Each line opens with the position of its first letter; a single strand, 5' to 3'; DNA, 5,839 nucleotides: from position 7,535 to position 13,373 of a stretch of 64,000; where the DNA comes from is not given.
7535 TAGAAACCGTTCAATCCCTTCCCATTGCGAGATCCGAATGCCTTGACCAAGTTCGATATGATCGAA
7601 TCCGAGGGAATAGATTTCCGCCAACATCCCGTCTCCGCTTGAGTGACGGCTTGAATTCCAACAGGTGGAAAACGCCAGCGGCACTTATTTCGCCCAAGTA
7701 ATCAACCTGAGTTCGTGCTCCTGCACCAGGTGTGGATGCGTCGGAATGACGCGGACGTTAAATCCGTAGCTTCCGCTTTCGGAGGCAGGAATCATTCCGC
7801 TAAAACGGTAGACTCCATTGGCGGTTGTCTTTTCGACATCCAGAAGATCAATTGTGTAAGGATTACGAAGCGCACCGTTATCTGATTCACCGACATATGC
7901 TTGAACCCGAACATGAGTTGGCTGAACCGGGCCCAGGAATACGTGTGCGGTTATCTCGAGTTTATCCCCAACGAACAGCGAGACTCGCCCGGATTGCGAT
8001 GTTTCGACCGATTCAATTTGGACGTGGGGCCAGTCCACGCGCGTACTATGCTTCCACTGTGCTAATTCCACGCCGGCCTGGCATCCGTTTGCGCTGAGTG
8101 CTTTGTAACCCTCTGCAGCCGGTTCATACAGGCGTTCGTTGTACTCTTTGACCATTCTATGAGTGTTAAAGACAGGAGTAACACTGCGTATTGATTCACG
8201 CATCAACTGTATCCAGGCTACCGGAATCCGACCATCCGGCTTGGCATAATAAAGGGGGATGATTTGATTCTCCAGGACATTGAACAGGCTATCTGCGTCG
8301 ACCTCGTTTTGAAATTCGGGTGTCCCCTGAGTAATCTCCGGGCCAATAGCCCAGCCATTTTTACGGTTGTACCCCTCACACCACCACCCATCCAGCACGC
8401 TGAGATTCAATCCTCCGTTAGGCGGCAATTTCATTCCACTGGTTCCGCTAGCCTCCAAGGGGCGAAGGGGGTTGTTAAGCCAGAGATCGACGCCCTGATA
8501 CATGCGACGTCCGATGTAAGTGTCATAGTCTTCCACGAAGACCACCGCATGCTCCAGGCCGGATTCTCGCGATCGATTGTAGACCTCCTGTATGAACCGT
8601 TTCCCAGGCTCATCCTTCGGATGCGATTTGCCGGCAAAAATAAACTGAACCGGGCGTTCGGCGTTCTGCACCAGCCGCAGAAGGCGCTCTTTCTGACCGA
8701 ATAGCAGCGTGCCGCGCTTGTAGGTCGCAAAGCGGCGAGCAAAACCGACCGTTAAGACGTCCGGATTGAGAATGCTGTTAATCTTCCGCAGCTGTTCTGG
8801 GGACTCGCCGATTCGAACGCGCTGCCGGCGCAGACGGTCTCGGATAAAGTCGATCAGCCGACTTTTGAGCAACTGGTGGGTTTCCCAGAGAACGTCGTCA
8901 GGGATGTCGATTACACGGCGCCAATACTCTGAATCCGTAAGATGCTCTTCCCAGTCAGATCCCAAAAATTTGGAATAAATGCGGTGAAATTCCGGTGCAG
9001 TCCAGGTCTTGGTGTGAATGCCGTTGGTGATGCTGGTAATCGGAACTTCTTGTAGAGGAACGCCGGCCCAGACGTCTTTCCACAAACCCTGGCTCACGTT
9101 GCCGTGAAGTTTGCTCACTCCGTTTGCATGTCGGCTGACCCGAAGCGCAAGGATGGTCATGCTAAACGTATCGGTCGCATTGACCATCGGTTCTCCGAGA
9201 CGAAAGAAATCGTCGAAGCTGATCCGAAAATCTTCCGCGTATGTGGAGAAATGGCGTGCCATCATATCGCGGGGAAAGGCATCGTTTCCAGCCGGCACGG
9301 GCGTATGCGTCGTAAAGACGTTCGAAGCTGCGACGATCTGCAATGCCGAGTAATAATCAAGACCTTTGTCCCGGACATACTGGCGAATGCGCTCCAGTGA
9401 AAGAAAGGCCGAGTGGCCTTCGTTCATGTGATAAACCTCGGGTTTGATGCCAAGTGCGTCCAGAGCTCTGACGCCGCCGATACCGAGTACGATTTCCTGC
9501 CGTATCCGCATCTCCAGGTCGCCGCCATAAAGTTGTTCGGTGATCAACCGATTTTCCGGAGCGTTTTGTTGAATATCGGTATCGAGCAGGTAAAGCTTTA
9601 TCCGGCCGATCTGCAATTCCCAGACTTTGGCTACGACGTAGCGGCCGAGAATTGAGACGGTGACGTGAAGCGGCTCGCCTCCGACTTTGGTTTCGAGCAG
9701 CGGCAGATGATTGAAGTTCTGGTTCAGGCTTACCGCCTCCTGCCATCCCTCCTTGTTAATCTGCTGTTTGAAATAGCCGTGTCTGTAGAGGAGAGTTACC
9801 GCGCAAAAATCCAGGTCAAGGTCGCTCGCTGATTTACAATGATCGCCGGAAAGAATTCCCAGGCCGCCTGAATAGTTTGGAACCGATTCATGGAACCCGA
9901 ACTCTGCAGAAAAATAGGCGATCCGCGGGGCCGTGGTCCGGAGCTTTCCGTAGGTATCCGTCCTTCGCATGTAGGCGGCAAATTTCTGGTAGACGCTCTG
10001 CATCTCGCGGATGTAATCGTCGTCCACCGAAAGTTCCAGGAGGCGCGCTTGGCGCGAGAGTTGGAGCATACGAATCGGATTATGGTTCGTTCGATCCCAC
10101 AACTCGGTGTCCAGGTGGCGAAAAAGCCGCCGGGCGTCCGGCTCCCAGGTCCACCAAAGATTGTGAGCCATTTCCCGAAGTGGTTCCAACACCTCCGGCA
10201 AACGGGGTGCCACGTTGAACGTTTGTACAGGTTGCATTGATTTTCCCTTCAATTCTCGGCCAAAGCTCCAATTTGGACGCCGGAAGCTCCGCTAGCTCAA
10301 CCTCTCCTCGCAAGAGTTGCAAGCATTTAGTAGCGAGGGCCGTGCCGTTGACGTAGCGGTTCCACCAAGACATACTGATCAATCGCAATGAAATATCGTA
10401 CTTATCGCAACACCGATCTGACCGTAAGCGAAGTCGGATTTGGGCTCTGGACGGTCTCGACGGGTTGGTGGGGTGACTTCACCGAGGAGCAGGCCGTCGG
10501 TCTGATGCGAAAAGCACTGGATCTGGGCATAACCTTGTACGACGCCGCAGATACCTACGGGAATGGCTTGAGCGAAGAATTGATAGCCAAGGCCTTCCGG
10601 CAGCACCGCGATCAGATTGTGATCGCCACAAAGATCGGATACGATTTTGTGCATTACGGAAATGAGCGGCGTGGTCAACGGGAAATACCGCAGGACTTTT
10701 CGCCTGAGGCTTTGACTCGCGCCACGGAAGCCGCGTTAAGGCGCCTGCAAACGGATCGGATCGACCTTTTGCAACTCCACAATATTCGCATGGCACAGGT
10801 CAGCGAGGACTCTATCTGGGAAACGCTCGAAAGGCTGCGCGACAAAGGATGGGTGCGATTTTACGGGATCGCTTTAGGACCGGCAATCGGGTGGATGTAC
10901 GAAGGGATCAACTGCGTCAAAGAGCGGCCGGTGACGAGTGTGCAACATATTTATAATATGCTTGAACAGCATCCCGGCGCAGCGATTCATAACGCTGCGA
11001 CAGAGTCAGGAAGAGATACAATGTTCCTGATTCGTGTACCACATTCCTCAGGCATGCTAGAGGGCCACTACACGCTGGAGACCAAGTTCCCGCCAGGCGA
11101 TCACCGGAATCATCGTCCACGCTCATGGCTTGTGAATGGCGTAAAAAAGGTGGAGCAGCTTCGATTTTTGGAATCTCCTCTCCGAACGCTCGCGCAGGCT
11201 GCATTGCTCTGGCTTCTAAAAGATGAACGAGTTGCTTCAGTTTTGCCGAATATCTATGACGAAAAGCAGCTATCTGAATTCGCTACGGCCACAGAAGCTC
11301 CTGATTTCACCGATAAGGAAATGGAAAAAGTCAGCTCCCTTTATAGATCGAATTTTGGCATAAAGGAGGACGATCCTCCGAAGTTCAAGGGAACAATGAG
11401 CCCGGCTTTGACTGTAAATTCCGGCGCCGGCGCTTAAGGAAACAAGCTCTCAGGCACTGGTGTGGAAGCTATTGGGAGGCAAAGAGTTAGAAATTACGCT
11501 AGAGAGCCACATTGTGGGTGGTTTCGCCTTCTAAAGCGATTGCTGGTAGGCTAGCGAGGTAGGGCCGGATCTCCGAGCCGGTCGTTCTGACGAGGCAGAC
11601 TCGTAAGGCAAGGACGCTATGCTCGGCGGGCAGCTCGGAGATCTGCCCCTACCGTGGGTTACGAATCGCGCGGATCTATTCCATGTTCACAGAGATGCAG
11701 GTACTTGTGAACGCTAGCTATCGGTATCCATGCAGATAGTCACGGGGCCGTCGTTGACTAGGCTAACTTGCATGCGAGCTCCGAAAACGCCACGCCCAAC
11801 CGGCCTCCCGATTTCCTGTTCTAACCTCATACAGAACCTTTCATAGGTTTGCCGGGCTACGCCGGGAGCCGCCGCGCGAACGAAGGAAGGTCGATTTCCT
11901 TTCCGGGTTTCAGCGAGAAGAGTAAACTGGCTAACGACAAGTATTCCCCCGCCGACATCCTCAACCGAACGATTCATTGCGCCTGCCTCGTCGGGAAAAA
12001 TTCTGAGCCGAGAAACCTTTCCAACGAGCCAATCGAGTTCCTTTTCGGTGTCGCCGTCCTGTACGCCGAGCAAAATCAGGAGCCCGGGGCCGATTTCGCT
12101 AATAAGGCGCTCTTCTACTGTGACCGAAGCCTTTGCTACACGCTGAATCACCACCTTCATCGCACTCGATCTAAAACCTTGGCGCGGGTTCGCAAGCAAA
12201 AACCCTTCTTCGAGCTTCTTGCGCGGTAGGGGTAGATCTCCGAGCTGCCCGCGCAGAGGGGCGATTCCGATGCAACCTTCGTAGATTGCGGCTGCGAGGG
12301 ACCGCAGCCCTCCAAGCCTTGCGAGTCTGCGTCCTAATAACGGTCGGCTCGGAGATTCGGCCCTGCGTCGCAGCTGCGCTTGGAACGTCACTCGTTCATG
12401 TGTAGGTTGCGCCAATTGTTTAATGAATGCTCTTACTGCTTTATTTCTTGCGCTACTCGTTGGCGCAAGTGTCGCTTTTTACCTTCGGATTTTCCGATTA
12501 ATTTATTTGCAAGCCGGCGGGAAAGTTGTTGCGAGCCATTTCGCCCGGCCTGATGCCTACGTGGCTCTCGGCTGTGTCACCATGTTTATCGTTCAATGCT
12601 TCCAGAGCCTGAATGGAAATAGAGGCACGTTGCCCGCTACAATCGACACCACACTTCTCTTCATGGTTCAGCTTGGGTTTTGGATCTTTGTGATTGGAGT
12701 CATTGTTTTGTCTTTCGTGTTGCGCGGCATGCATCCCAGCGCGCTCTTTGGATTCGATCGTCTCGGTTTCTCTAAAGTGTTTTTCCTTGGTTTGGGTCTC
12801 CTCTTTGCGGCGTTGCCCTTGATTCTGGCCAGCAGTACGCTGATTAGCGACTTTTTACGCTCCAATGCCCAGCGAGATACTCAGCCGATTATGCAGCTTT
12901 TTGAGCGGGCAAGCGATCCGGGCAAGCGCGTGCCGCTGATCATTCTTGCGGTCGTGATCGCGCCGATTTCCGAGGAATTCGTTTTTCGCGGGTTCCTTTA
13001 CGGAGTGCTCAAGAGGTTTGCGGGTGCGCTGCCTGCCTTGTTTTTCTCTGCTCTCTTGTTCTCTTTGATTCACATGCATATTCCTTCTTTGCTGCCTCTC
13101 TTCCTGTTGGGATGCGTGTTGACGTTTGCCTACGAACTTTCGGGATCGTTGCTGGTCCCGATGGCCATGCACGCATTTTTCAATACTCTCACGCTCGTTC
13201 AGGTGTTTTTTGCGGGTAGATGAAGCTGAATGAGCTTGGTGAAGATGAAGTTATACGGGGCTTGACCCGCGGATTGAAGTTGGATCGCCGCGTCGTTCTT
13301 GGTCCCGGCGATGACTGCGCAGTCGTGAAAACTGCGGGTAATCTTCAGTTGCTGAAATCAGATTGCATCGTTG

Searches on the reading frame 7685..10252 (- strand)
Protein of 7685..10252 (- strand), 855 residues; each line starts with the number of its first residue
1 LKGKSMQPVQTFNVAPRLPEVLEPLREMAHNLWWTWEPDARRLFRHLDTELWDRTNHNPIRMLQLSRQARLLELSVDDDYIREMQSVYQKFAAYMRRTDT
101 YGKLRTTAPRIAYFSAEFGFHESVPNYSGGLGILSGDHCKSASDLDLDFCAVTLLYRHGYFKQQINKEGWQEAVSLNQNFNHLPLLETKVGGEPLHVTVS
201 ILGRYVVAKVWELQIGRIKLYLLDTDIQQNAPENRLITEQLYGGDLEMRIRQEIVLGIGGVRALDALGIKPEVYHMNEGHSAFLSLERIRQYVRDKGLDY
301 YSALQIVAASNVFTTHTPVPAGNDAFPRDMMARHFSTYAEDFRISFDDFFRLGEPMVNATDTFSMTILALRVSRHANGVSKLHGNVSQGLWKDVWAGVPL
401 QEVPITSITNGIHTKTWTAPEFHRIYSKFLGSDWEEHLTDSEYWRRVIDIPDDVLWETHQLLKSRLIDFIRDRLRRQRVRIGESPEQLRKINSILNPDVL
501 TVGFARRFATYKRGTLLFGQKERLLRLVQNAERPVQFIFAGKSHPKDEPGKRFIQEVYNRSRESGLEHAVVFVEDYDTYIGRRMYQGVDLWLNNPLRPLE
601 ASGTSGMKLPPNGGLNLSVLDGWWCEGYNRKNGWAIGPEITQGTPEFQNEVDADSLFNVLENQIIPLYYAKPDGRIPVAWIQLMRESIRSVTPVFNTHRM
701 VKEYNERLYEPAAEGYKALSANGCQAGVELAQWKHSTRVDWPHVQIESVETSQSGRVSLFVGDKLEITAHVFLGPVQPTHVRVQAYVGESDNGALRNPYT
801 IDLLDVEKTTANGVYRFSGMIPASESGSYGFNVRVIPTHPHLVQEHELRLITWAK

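Call 9: search_protein_families(library=ncbifam, max_evalue=1e-20, proteins=[window:7685-10252:-])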
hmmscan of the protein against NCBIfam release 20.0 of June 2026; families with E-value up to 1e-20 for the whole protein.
window:7685-10252:- (855 aa): 2 families
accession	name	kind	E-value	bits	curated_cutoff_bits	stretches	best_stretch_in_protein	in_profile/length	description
TIGR02094.1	more_P_ylases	subfamily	5.3e-251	834.6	191.7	1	111-711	1-600/600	alpha-glucan family phosphorylase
NF041129.1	maldex_phorlase_Thcocales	equivalog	7.3e-242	805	1500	1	17-845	4-813/816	maltodextrin phosphorylase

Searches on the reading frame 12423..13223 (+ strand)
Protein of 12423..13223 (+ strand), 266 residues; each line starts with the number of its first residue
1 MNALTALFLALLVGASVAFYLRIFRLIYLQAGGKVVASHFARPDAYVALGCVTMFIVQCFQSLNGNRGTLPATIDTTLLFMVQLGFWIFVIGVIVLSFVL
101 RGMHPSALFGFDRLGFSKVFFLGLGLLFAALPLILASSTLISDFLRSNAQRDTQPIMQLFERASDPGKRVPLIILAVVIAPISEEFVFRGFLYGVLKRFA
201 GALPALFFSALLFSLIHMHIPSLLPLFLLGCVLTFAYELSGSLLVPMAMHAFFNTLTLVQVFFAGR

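Call 9: search_protein_families(library=ncbifam, max_evalue=1e-20, proteins=[window:12423-13223:+])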
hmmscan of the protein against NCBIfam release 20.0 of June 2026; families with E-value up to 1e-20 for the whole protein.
window:12423-13223:+ (266 aa): 1 family
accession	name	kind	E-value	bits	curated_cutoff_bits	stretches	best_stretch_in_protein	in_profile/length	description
NF041647.1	ABC_perm_CPBP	equivalog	1.1e-21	77.3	435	1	52-260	432-633/636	ABC transporter permease subunit/CPBP intramembrane protease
